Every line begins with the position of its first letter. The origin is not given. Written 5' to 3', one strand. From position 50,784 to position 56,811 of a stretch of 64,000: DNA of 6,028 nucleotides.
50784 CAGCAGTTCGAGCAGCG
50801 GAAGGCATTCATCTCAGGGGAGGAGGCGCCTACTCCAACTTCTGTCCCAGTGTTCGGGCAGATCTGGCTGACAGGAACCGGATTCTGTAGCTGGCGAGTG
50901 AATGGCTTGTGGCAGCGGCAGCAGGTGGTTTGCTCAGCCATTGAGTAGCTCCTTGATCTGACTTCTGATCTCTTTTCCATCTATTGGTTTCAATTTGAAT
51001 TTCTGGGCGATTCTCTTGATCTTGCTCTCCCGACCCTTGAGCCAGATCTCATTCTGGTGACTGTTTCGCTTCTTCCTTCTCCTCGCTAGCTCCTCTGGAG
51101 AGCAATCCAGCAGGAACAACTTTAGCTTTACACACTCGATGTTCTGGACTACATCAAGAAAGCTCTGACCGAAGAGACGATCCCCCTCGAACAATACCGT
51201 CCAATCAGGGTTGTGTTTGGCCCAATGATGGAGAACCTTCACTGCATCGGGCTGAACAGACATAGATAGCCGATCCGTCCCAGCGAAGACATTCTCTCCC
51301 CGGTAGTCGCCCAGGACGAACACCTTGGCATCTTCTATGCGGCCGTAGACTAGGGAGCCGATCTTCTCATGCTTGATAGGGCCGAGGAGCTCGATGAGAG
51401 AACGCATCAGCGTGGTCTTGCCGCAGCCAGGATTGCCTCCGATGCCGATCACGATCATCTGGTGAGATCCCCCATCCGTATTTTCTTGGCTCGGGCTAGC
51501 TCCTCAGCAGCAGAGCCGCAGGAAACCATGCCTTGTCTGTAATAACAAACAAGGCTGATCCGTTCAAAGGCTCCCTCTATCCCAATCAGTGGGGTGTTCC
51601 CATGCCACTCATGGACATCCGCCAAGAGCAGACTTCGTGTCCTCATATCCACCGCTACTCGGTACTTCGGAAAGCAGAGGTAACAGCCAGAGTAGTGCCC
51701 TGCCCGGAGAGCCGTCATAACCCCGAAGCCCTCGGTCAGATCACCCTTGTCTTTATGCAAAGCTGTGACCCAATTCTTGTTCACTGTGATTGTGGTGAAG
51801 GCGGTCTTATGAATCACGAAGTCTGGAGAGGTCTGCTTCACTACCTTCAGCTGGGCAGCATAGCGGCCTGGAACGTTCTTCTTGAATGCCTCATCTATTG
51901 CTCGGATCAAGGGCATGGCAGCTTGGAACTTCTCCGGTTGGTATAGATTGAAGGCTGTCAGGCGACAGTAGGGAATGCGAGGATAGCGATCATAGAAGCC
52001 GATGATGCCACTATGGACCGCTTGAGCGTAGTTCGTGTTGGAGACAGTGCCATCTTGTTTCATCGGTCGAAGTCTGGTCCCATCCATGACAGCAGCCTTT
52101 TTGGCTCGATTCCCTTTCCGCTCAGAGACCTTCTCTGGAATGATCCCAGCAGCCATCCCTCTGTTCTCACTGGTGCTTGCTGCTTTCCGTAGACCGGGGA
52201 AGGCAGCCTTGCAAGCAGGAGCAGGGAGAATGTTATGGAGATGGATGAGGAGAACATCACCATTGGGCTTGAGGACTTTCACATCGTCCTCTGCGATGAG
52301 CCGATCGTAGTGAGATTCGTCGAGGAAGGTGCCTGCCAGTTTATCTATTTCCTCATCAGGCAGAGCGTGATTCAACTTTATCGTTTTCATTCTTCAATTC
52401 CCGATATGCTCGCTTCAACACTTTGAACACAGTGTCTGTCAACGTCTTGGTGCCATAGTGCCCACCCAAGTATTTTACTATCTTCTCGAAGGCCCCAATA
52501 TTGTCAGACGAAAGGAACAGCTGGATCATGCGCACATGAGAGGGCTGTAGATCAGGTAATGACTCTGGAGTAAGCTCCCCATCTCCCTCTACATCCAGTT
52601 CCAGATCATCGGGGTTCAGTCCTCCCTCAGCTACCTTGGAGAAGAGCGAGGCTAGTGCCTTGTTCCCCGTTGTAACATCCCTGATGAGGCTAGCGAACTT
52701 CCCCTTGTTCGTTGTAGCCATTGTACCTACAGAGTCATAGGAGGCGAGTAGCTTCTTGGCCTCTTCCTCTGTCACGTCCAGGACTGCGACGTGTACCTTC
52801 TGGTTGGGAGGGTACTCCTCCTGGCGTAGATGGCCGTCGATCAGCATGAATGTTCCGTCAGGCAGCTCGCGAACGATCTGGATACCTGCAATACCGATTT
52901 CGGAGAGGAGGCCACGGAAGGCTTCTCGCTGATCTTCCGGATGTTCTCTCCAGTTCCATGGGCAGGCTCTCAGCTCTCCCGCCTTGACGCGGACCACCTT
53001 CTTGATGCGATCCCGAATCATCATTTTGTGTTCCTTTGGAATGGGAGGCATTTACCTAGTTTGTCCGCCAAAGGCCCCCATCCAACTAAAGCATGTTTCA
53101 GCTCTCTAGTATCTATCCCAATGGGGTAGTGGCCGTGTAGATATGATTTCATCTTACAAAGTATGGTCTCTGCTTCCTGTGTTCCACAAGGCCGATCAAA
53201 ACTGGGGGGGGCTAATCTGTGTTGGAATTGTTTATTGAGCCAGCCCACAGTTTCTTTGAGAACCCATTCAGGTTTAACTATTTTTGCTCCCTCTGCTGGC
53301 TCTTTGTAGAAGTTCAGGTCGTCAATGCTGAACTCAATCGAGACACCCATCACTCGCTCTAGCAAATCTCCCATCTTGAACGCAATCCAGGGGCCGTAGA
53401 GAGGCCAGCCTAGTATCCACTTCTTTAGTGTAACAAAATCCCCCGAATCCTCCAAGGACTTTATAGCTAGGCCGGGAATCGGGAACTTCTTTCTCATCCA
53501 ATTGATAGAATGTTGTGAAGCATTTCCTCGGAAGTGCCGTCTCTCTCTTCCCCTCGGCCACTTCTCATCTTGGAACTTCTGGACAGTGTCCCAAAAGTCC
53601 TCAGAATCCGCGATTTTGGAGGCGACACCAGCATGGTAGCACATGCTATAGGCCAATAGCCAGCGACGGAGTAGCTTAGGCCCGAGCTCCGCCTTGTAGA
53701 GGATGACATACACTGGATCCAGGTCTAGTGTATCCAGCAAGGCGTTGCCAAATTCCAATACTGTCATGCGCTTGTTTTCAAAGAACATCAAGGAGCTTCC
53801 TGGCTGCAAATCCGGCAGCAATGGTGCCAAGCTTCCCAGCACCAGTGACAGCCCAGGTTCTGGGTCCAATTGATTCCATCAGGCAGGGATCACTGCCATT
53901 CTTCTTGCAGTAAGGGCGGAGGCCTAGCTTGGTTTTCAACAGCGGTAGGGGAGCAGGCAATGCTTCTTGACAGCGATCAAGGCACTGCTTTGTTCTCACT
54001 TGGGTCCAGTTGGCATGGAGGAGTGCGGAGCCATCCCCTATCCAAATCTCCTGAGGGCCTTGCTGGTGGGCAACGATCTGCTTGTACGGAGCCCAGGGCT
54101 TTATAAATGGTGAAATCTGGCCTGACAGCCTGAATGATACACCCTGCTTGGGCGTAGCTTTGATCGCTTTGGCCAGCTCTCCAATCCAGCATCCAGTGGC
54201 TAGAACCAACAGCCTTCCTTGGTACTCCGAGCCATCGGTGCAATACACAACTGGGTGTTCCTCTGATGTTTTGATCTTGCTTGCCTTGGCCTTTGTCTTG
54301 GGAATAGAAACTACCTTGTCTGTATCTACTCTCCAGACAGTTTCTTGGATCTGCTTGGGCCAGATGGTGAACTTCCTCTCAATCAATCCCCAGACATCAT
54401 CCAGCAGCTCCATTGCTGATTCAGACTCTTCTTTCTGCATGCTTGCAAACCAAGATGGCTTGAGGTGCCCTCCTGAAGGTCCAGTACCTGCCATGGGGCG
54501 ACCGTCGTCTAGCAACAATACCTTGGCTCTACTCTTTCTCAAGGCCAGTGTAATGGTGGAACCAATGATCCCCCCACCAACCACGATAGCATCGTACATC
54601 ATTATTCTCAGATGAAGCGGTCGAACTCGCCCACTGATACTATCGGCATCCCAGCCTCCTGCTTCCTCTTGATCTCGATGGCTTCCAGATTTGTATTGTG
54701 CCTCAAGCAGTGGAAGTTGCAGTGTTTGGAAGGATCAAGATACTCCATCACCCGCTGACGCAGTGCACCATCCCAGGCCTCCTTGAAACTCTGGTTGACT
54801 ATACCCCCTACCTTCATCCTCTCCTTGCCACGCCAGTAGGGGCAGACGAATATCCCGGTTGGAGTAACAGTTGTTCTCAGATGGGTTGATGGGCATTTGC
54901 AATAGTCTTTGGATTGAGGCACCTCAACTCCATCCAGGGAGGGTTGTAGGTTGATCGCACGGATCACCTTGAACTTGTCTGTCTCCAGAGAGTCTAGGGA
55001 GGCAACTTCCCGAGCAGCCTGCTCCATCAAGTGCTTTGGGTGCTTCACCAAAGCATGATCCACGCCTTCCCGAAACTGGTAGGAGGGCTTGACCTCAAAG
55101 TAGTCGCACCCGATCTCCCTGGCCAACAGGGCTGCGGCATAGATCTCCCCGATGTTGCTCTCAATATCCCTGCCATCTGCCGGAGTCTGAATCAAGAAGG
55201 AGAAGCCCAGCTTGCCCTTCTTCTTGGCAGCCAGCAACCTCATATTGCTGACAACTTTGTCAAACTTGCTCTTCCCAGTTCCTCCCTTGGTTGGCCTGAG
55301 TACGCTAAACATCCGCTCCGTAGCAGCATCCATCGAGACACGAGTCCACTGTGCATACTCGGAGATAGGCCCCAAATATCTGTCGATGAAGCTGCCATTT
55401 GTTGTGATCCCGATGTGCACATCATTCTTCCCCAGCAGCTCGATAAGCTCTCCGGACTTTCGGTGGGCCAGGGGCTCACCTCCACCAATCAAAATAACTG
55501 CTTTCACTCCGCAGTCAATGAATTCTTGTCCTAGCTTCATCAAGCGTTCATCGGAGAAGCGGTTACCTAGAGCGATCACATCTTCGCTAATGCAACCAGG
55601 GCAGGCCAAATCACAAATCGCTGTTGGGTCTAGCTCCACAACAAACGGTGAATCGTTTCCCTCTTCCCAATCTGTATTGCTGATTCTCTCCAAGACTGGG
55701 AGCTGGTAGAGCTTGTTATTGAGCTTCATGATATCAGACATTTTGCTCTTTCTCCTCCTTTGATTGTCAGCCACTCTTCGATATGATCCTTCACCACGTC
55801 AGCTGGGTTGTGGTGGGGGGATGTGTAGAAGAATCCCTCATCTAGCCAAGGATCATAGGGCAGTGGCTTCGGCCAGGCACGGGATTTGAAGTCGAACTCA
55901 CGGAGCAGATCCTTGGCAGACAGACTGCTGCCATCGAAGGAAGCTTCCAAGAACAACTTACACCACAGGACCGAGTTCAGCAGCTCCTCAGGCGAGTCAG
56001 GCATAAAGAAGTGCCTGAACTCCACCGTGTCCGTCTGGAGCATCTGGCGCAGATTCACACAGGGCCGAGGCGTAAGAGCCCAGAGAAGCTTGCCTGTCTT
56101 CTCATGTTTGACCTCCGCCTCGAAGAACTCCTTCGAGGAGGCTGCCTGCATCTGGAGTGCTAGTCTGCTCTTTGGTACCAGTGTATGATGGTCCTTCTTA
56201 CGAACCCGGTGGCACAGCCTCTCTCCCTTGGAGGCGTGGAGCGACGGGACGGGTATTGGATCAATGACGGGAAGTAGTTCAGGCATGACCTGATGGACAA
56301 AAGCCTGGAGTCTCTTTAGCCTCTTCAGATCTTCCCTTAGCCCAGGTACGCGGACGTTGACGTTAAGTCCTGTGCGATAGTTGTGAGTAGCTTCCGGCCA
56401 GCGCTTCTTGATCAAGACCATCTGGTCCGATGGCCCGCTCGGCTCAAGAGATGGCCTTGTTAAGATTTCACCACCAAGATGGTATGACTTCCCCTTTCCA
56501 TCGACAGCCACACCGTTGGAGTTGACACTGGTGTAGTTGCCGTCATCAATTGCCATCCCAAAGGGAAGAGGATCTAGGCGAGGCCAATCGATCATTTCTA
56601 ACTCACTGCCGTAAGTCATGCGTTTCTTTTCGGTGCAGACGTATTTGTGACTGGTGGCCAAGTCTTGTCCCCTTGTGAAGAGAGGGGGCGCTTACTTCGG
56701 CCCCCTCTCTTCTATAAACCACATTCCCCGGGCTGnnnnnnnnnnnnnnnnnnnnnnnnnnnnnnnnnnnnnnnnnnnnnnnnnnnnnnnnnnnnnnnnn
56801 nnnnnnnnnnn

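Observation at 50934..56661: Seven-gene enzyme cassette (kinase / HxD..H oxygenase-like / ParB-like / unknown / FAD oxidase / radical SAM / amidoligase-like): candidate DNA or nucleotide hypermodification pathway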

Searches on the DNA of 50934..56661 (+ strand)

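Call 9: search_dna_similar(query=window:50934-56661:+, collection=phages, mode=distant, max_rows=20)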
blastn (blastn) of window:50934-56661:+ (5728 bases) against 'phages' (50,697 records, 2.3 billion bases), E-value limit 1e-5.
No match.
